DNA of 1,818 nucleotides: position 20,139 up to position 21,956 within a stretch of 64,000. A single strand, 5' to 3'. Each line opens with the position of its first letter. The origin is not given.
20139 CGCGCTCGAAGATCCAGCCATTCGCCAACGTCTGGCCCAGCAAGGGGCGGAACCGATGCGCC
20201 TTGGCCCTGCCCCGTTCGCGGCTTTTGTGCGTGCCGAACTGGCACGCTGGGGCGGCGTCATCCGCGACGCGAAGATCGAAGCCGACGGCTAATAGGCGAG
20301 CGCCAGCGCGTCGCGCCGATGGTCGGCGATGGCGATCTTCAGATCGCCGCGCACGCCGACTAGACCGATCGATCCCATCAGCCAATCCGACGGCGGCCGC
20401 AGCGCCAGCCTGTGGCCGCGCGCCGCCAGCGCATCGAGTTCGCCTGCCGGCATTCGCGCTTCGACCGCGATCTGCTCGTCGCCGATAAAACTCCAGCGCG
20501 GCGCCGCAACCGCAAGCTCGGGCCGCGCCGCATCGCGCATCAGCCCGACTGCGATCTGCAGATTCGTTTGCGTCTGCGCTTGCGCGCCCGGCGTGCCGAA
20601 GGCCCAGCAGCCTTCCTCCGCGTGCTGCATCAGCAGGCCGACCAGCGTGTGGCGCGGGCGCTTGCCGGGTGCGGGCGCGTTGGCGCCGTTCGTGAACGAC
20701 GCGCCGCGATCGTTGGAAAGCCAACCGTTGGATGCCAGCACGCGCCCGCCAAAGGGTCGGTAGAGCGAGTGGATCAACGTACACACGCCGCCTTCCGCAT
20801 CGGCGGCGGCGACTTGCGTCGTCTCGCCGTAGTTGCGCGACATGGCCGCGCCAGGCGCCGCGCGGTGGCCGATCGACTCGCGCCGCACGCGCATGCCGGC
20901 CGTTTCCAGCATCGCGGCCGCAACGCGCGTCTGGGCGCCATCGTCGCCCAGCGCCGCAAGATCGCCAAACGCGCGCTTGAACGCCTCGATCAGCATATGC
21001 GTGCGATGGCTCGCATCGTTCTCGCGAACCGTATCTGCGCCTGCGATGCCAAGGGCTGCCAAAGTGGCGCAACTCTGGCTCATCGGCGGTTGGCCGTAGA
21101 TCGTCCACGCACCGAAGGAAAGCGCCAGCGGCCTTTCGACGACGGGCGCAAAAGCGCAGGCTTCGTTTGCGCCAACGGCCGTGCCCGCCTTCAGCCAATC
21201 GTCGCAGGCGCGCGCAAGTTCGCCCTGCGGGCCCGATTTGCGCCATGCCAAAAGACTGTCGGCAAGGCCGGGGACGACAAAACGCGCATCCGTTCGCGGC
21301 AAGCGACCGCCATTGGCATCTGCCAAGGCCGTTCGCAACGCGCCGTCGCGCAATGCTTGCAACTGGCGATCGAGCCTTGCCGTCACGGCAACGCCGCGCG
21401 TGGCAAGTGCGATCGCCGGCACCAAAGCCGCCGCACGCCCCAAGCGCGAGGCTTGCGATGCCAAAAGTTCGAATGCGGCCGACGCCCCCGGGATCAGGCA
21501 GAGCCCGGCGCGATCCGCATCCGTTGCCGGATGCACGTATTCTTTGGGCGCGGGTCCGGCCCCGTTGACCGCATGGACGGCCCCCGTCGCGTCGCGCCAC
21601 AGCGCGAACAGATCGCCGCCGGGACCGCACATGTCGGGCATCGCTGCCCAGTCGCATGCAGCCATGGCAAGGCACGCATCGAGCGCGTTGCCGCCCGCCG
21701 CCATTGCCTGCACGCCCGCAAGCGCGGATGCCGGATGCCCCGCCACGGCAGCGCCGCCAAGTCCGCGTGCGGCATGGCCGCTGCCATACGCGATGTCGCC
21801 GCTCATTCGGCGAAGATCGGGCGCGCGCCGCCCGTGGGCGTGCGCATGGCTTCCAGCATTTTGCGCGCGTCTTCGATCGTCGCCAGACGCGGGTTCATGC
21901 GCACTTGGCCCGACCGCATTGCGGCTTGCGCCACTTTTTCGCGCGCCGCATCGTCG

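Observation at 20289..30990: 10 kb operon combining hydantoin/ureide-type enzymes with TRAP uptake, GGT and Fe-ADH: candidate undescribed catabolic pathway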

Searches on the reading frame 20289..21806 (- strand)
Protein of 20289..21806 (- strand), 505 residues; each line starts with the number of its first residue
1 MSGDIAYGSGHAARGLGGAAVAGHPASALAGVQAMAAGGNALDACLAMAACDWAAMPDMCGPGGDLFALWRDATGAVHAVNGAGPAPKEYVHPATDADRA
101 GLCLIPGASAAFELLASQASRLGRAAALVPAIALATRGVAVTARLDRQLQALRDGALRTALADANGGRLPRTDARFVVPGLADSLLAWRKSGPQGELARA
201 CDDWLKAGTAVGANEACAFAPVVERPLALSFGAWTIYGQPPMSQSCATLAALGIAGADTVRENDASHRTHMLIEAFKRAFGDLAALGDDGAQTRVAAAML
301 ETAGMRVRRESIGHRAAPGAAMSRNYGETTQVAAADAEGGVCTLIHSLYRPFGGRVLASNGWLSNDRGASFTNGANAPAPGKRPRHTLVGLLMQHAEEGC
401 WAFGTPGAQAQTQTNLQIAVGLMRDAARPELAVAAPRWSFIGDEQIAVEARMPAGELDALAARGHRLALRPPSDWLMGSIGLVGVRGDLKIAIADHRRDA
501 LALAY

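Call 5: search_protein_families(library=pfam, proteins=[window:20289-21806:-], max_evalue=0.01)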
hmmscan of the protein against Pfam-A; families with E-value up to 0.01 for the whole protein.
window:20289-21806:- (505 aa): 1 family
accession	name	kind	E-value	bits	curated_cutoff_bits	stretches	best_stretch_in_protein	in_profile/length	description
PF01019.26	G_glu_transpept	-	9.2e-59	200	27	1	35-499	4-511/512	Gamma-glutamyltranspeptidase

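Call 6: search_protein_families(library=ncbifam, proteins=[window:20289-21806:-], max_evalue=0.01)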
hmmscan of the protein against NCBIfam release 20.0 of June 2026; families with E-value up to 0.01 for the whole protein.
window:20289-21806:- (505 aa): 2 families
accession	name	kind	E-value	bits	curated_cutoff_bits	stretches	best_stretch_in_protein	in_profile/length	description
TIGR00066.1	g_glut_trans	equivalog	2.9e-36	125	357.85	1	20-485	3-505/518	gamma-glutamyltransferase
NF007187.0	PRK09615.1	equivalog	6.1e-09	34.7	990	1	26-488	58-564/581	gamma-glutamyltransferase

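Call 9: search_solved_structures(query=window:20289-21806:-, max_evalue=0.001)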
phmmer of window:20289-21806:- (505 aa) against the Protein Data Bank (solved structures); distinct sequences matched with E-value up to 0.001: 21.
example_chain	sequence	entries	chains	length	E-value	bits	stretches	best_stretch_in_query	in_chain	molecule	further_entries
2nlz_A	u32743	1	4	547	3.4e-43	151.7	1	17-468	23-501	Cephalosporin acylase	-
2i3o_A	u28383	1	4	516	6.5e-29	104.6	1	25-505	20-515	Gamma-glutamyltransferase related protein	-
2e0w_A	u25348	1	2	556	1.5e-11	47.3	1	11-489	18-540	Gamma-glutamyltranspeptidase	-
4z9o_A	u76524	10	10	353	5.2e-11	45.5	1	26-289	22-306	Gamma-glutamyltranspeptidase 1 | Gamma-glutamyltranspeptidase 1 heavy chain | Glutathione hydrolase 1 heavy chain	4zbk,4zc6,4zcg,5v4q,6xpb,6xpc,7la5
4gg2_A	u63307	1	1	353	5.3e-11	45.5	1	26-289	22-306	Gamma-glutamyltranspeptidase 1 heavy chain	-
4gdx_A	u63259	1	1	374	6.3e-11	45.3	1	26-289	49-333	Gamma-glutamyltranspeptidase 1 heavy chain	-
4y23_A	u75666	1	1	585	7.8e-11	44.9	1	8-290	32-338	Gamma glutamyl transpeptidase,Gamma-glutamyltranspeptidase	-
5hft_A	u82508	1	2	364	3.3e-09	39.6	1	3-282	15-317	Gamma-glutamyltranspeptidase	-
6j3i_A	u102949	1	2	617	1.1e-08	37.9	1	376-479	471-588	Gamma-glutamyltranspeptidase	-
6j3a_A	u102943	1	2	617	1.6e-08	37.3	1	376-479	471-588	Gamma-glutamyltranspeptidase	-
2nqo_A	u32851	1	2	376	1.4e-07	34.2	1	18-289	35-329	Gamma-glutamyltranspeptidase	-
2qm6_A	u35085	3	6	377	1.4e-07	34.2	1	18-289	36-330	Gamma-glutamyltranspeptidase | Gamma-glutamyltranspeptidase (Ggt) Large subunit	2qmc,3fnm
5bpk_A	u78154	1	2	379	1.5e-07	34.1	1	18-289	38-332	Gamma-glutamyltranspeptidase (Ggt)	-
5xlu_A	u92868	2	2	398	2.1e-07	33.7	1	8-290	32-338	Gamma glutamyl transpeptidase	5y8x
5y9b_A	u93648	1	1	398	2.5e-07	33.4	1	8-290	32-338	Gamma glutamyl transpeptidase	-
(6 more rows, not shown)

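Call 42: find_homologous_proteins(query=window:20289-21806:-, max_evalue=1e-30)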
Query window:20289-21806:- (505 aa): 67 proteins with E <= 1e-30 among 8000 candidates.
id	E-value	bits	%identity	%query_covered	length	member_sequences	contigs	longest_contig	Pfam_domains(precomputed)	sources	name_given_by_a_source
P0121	0.0e+0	1056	96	100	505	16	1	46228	PF01019.28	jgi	-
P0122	6.4e-280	947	85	100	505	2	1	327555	PF01019.28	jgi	-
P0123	1.4e-238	811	76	100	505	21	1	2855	PF01019.28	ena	-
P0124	1.5e-238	811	76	100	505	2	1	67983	PF01019.28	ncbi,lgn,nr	ncbi:MAG: gamma-glutamyltransferase [Telmatospirillum sp.]|nr:gamma-glutamyltransferase [Telmatospir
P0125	1.4e-231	788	73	99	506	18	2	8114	PF01019.28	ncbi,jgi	jgi:gamma-glutamyltranspeptidase/glutathione hydrolase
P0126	2.6e-231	787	73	99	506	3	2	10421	PF01019.28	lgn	-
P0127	1.5e-228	778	72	99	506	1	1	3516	PF01019.28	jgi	jgi:gamma-glutamyltranspeptidase/glutathione hydrolase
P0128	1.8e-227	774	73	100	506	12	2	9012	PF01019.28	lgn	-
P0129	6.4e-216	736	70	100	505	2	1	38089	PF01019.28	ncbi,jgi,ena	jgi:gamma-glutamyltranspeptidase/glutathione hydrolase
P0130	3.9e-213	727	68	100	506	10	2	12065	PF01019.28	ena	-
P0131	1.8e-212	725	70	100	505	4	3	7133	PF01019.28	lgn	-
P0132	3.3e-207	708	67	100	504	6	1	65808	PF01019.28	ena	-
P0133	1.1e-194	666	64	99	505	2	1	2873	PF01019.28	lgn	-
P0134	2.0e-194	665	65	99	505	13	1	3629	PF01019.28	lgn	-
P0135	6.4e-194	664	73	82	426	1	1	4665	PF01019.28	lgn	-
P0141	3.7e-161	556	56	99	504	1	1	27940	PF01019.28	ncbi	-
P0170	2.1e-114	401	51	97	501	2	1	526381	PF01019.28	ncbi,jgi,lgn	jgi:gamma-glutamyltranspeptidase/glutathione hydrolase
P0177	2.1e-107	378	49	95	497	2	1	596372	PF01019.28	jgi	jgi:gamma-glutamyltranspeptidase/glutathione hydrolase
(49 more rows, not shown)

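Call 43: find_encoding_contigs(protein=P0122, flank=10000, max_places=2)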
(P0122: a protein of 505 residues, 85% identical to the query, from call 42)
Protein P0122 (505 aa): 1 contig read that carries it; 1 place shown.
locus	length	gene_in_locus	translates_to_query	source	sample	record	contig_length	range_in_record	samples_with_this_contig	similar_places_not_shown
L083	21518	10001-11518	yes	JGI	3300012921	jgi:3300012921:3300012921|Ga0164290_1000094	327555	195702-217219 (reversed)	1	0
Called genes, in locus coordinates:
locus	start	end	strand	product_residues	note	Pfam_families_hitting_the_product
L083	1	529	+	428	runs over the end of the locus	PF06808:DctM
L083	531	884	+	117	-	PF01050:MannoseP_isomer, PF07883:Cupin_2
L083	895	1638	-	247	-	PF01177:Asp_Glu_race, PF17645:Amdase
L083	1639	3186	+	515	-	PF01979:Amidohydro_1, PF07969:Amidohydro_3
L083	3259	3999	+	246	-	PF00392:GntR, PF07729:FCD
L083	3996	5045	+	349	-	PF03480:DctP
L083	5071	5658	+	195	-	PF04290:DctQ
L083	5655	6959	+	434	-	PF06808:DctM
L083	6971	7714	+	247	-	PF01177:Asp_Glu_race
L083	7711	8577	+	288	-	-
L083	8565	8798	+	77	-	-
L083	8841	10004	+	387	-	PF00465:Fe-ADH, PF13685:Fe-ADH_2 (weak), PF25137:ADH_Fe_C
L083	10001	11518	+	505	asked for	PF01019:G_glu_transpept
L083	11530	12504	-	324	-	PF03401:TctC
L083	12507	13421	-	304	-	PF11583:AurF (faint)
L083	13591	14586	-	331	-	PF03480:DctP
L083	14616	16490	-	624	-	PF04290:DctQ, PF06808:DctM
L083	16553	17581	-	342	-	-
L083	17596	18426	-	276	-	PF05721:PhyH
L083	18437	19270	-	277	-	PF00528:BPD_transp_1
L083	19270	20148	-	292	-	PF00528:BPD_transp_1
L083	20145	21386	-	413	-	PF01547:SBP_bac_1, PF13416:SBP_bac_8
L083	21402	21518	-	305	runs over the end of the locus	PF00701:DHDPS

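Call 44: find_encoding_contigs(protein=P0124, flank=10000, max_places=2)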
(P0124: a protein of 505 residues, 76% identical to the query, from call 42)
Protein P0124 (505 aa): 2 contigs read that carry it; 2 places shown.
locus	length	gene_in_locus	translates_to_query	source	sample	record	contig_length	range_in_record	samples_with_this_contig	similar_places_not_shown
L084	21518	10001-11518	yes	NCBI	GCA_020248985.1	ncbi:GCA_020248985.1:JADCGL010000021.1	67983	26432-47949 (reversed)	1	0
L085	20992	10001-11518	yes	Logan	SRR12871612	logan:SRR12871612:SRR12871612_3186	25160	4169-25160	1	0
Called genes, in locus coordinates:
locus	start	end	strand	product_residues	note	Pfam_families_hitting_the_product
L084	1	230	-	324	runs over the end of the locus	PF19300:BPD_transp_1_N, PF00528:BPD_transp_1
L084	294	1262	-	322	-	PF02668:TauD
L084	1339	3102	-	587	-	PF02837:Glyco_hydro_2_N, PF02836:Glyco_hydro_2_C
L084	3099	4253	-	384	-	-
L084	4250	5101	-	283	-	PF00528:BPD_transp_1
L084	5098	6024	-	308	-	PF00528:BPD_transp_1 (faint)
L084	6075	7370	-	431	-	PF01547:SBP_bac_1, PF13416:SBP_bac_8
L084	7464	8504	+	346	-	PF00356:LacI, PF00532:Peripla_BP_1, PF13407:Peripla_BP_4, PF13377:Peripla_BP_3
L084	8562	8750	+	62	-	-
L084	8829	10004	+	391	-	PF00465:Fe-ADH, PF13685:Fe-ADH_2, PF25137:ADH_Fe_C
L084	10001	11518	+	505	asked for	PF01019:G_glu_transpept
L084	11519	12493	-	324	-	PF03401:TctC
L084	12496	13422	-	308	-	-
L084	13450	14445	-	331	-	PF03480:DctP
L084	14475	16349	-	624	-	PF04290:DctQ, PF06808:DctM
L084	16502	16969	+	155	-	PF13501:SoxY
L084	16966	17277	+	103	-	PF08770:SoxZ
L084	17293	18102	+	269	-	PF02633:Creatininase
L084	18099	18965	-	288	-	PF00126:HTH_1, PF03466:LysR_substrate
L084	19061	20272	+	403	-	PF06441:EHN, PF00561:Abhydrolase_1, PF12697:Abhydrolase_6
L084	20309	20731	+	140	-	-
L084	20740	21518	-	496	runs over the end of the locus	PF00528:BPD_transp_1, PF02463:SMC_N (faint), PF00005:ABC_tran, PF13555:AAA_29 (weak), PF13304:AAA_21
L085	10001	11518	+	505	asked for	PF01019:G_glu_transpept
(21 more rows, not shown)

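Call 45: find_encoding_contigs(protein=P0132, flank=10000, max_places=2)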
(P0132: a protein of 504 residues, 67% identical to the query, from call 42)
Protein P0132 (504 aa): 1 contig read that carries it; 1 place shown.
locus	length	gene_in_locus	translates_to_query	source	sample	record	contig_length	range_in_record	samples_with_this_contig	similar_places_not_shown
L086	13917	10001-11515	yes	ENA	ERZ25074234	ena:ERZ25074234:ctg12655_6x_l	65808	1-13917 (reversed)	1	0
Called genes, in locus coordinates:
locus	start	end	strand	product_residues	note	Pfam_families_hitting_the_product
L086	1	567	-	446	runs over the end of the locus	PF01547:SBP_bac_1, PF13416:SBP_bac_8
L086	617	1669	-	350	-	PF02463:SMC_N (faint), PF00005:ABC_tran, PF13304:AAA_21 (faint), PF17850:CysA_C_terminal (weak), PF17912:OB_MalK, PF08402:TOBE_2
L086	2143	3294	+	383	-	PF13433:Peripla_BP_5 (weak), PF13458:Peripla_BP_6, PF01094:ANF_receptor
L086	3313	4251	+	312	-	PF02653:BPD_transp_2, PF01032:FecCD (weak)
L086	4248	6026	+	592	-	PF02653:BPD_transp_2, PF00005:ABC_tran, PF13304:AAA_21 (faint), PF12399:BCA_ABC_TP_C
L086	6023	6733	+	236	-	PF00005:ABC_tran, PF13304:AAA_21 (faint)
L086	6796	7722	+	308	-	PF00268:Ribonuc_red_sm (weak)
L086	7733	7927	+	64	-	-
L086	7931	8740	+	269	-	PF00392:GntR (weak), PF07702:UTRA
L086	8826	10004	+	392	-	PF00465:Fe-ADH, PF13685:Fe-ADH_2, PF25137:ADH_Fe_C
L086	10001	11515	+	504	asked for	PF01019:G_glu_transpept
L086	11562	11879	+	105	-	-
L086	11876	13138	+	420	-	PF00070:Pyr_redox (faint), PF01266:DAO, PF03486:HI0933_like (faint), PF07992:Pyr_redox_2 (faint), PF13450:NAD_binding_8 (weak)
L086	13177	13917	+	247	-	?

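Call 60: find_encoding_contigs(protein=P0170, flank=8000, max_places=1)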
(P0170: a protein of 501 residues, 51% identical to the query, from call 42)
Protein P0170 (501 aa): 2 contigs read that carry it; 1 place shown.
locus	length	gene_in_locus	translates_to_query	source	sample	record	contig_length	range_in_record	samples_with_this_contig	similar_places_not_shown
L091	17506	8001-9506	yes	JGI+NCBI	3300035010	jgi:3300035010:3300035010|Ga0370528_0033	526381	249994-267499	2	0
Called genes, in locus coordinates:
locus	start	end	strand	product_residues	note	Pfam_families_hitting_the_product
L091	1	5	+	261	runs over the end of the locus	PF00106:adh_short, PF08659:KR, PF13561:adh_short_C2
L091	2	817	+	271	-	PF03447:NAD_binding_3, PF01958:Asp_DH_C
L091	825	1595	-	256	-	-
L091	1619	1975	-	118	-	-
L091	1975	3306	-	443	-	PF00174:Oxidored_molyb, PF03404:Mo-co_dimer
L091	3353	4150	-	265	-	PF13545:HTH_Crp_2 (weak), PF09339:HTH_IclR (weak), PF00392:GntR, PF25213:HVO_A0261_N (faint), PF07702:UTRA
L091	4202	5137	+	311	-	PF11583:AurF (weak)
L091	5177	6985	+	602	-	PF04290:DctQ, PF06808:DctM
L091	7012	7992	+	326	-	PF03480:DctP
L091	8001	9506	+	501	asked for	PF01019:G_glu_transpept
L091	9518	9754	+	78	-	-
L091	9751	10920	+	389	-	PF00465:Fe-ADH, PF13685:Fe-ADH_2 (weak), PF25137:ADH_Fe_C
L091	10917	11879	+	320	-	PF03401:TctC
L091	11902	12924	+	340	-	-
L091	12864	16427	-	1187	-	PF00989:PAS, PF08447:PAS_3, PF08448:PAS_4 (weak), PF13426:PAS_9 (faint), PF01590:GAF, PF08447:PAS_3, PF07536:HWE_HK, PF00072:Response_reg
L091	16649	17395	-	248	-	PF00072:Response_reg (weak), PF00486:Trans_reg_C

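Call 61: find_encoding_contigs(protein=P0141, flank=8000, max_places=1)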
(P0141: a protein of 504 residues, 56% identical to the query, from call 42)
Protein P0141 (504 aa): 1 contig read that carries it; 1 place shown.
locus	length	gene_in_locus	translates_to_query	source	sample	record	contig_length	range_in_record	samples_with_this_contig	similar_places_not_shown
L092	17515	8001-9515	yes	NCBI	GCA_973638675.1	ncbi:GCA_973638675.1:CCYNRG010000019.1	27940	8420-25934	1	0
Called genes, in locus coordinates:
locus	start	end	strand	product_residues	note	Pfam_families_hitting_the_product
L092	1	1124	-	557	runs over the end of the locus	PF00496:SBP_bac_5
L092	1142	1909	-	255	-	PF01261:AP_endonuc_2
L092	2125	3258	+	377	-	PF13458:Peripla_BP_6, PF01094:ANF_receptor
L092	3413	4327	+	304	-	PF02653:BPD_transp_2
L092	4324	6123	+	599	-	PF02653:BPD_transp_2, PF00005:ABC_tran, PF13304:AAA_21 (faint), PF12399:BCA_ABC_TP_C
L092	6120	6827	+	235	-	PF00005:ABC_tran, PF13304:AAA_21 (faint)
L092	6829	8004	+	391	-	PF00465:Fe-ADH, PF13685:Fe-ADH_2, PF25137:ADH_Fe_C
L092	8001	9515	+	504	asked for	PF01019:G_glu_transpept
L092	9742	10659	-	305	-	-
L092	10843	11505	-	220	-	PF05494:MlaC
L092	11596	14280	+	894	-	PF03176:MMPL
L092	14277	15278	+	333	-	PF01073:3Beta_HSD, PF01370:Epimerase, PF02719:Polysacc_synt_2 (weak), PF04321:RmlD_sub_bind, PF05368:NmrA, PF13460:NAD_binding_10, PF16363:GDP_Man_Dehyd, PF07993:NAD_binding_4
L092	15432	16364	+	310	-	PF02401:LYTB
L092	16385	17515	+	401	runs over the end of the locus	PF04055:Radical_SAM, PF11946:DUF3463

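Call 62: find_encoding_contigs(protein=P0177, flank=8000, max_places=1)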
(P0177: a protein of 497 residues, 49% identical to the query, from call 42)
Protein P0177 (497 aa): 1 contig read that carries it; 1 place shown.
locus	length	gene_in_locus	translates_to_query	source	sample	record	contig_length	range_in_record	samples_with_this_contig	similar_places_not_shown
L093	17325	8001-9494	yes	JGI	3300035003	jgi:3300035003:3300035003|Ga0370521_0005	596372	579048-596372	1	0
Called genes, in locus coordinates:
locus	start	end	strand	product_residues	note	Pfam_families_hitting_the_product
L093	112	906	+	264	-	PF00497:SBP_bac_3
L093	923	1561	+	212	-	PF00528:BPD_transp_1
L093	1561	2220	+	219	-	PF00528:BPD_transp_1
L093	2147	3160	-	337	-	PF09084:NMT1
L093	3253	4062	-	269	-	PF13545:HTH_Crp_2 (weak), PF00392:GntR, PF07702:UTRA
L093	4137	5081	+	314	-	-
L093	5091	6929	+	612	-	PF04290:DctQ, PF06808:DctM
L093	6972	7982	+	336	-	PF03480:DctP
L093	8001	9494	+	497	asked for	PF01019:G_glu_transpept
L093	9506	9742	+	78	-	-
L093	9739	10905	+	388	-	PF00465:Fe-ADH, PF13685:Fe-ADH_2, PF25137:ADH_Fe_C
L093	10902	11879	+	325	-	PF03401:TctC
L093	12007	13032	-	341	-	PF13489:Methyltransf_23, PF08241:Methyltransf_11, PF08242:Methyltransf_12 (weak), PF13649:Methyltransf_25 (weak)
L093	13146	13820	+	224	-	PF00072:Response_reg, PF00486:Trans_reg_C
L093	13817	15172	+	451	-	PF26769:HAMP_PhoQ, PF02518:HATPase_c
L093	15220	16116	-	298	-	PF00126:HTH_1, PF03466:LysR_substrate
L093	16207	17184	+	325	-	PF08240:ADH_N, PF00107:ADH_zinc_N, PF13602:ADH_zinc_N_2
